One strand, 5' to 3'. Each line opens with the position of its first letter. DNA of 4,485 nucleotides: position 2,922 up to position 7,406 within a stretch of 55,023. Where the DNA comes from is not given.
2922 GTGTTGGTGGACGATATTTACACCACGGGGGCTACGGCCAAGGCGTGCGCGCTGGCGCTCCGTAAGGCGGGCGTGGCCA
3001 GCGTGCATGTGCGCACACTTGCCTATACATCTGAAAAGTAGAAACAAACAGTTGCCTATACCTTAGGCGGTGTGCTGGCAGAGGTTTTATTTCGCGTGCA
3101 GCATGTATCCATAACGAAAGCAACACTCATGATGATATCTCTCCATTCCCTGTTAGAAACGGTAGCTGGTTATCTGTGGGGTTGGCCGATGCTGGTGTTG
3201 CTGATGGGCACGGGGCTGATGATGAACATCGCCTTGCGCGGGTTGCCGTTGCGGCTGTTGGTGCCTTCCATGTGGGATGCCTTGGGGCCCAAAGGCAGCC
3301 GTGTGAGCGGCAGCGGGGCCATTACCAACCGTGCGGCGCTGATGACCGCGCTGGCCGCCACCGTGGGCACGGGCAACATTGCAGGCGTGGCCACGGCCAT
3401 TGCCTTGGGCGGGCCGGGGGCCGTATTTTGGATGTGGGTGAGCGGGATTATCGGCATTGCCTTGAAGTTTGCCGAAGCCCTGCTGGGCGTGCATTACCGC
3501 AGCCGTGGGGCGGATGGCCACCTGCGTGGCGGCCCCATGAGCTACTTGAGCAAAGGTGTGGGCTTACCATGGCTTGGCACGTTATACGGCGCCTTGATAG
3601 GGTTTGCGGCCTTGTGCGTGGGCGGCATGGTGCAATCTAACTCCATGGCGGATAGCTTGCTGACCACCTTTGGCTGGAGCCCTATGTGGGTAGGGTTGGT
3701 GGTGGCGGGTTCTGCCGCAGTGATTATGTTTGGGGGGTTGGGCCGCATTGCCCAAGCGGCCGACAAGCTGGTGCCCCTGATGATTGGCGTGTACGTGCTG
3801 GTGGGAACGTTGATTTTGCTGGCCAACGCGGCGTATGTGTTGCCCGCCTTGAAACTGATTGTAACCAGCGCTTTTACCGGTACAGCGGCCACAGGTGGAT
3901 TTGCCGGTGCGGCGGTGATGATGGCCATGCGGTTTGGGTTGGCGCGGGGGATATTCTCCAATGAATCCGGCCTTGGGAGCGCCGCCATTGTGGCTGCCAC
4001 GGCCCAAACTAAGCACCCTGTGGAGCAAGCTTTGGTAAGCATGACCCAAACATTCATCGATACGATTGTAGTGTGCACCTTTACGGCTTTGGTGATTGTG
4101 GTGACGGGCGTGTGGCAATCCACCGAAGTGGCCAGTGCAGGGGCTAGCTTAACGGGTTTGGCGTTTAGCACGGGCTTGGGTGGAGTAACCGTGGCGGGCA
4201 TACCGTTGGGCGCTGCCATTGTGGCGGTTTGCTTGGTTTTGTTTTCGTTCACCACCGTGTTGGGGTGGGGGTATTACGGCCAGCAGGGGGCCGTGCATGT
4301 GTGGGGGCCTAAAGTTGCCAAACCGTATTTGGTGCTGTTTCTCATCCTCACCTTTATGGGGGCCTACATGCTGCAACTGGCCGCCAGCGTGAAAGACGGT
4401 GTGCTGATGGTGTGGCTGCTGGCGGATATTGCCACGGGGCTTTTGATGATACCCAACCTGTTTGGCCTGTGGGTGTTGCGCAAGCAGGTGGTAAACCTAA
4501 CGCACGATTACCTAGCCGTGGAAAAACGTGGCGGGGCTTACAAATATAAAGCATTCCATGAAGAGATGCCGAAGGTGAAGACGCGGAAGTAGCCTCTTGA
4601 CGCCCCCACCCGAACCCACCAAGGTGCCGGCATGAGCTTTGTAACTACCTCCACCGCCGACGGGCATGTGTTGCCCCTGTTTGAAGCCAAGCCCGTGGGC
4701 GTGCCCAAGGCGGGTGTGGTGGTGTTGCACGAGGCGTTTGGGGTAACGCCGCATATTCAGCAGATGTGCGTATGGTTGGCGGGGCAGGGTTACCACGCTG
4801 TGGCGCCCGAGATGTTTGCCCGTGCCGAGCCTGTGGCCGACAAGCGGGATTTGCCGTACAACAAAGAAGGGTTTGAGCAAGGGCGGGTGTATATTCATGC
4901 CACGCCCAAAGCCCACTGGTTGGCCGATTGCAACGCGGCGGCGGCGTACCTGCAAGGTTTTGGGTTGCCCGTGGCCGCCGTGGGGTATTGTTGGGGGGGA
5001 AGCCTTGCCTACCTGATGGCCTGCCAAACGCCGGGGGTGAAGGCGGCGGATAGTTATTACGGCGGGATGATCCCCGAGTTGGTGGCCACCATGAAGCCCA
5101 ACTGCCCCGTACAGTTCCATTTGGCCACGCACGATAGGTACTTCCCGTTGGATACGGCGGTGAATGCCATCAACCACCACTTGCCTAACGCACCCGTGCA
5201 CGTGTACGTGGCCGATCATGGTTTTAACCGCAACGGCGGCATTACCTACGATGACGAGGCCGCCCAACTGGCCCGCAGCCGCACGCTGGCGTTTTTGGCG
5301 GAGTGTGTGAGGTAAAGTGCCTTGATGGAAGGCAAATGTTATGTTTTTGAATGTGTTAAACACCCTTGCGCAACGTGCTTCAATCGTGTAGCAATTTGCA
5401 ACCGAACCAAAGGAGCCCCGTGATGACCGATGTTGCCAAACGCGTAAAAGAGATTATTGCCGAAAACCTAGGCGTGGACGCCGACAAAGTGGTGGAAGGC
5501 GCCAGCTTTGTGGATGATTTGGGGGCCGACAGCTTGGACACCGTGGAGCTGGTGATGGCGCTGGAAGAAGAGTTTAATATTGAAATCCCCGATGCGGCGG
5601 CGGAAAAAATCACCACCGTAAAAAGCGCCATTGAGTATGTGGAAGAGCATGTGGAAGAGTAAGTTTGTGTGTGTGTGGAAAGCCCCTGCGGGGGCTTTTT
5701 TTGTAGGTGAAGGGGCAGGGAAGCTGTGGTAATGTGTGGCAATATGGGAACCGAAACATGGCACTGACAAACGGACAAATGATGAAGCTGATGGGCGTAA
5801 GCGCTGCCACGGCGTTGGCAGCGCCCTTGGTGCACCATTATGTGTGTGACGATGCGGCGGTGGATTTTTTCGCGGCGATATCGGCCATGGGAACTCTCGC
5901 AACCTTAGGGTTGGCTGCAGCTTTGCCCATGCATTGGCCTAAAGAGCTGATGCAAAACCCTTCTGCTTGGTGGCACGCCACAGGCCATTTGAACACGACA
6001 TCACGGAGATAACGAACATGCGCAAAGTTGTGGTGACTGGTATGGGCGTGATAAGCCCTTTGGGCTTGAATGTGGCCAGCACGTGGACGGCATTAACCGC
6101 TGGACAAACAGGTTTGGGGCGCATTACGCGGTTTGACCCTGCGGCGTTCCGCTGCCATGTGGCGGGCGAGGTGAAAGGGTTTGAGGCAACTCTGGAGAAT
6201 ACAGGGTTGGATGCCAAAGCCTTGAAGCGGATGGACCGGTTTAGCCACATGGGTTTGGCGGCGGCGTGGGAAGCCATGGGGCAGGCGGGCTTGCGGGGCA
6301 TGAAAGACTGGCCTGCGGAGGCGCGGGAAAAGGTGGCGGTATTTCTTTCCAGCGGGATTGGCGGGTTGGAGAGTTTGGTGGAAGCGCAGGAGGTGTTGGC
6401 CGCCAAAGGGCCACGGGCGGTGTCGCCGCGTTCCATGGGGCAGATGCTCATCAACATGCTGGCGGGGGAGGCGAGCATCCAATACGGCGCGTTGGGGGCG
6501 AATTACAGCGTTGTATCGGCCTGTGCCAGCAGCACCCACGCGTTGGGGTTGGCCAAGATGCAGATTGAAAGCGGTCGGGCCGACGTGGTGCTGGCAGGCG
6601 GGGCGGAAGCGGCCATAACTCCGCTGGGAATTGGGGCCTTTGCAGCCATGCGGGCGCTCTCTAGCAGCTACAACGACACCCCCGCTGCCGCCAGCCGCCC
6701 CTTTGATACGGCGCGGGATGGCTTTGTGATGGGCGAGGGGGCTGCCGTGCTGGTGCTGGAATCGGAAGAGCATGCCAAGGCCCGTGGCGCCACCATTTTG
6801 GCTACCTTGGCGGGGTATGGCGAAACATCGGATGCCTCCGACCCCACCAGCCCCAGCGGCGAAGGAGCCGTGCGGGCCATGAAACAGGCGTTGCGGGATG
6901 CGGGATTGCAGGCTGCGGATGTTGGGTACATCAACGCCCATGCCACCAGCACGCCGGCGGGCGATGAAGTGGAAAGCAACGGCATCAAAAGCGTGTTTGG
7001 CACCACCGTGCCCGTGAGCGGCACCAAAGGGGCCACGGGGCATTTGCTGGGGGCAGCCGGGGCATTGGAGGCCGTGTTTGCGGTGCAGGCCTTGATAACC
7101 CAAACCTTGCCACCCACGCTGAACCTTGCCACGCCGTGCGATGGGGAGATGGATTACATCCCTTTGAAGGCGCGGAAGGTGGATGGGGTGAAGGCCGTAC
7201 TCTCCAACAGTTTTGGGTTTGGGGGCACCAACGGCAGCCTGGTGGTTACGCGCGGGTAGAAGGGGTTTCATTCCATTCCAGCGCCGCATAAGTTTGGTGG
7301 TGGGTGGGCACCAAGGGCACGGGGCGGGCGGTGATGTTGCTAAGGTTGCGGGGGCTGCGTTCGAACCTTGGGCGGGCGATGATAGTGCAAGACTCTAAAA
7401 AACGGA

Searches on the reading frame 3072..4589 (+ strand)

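Call 56: search_protein_families(library=pfam, proteins=[window:3072-4589:+], max_evalue=0.00001)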
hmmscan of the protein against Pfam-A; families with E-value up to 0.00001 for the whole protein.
window:3072-4589:+ (506 aa): 1 family
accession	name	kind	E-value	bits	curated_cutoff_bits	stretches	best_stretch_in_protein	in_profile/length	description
PF01235.23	Na_Ala_symp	-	3.3e-112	376.1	24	1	79-487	8-386/392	Sodium:alanine symporter family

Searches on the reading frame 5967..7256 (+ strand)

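Call 56: search_protein_families(library=pfam, proteins=[window:5967-7256:+], max_evalue=0.00001)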
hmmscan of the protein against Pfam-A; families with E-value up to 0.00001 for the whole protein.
window:5967-7256:+ (430 aa): 2 families
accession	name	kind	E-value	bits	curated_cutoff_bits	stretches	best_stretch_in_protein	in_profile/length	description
PF00109.32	ketoacyl-synt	-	1.8e-54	185.4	20.8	1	18-270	1-252/252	Beta-ketoacyl synthase, N-terminal domain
PF02801.28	Ketoacyl-synt_C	-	3.3e-32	111.4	20.8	1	278-387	1-118/119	Beta-ketoacyl synthase, C-terminal domain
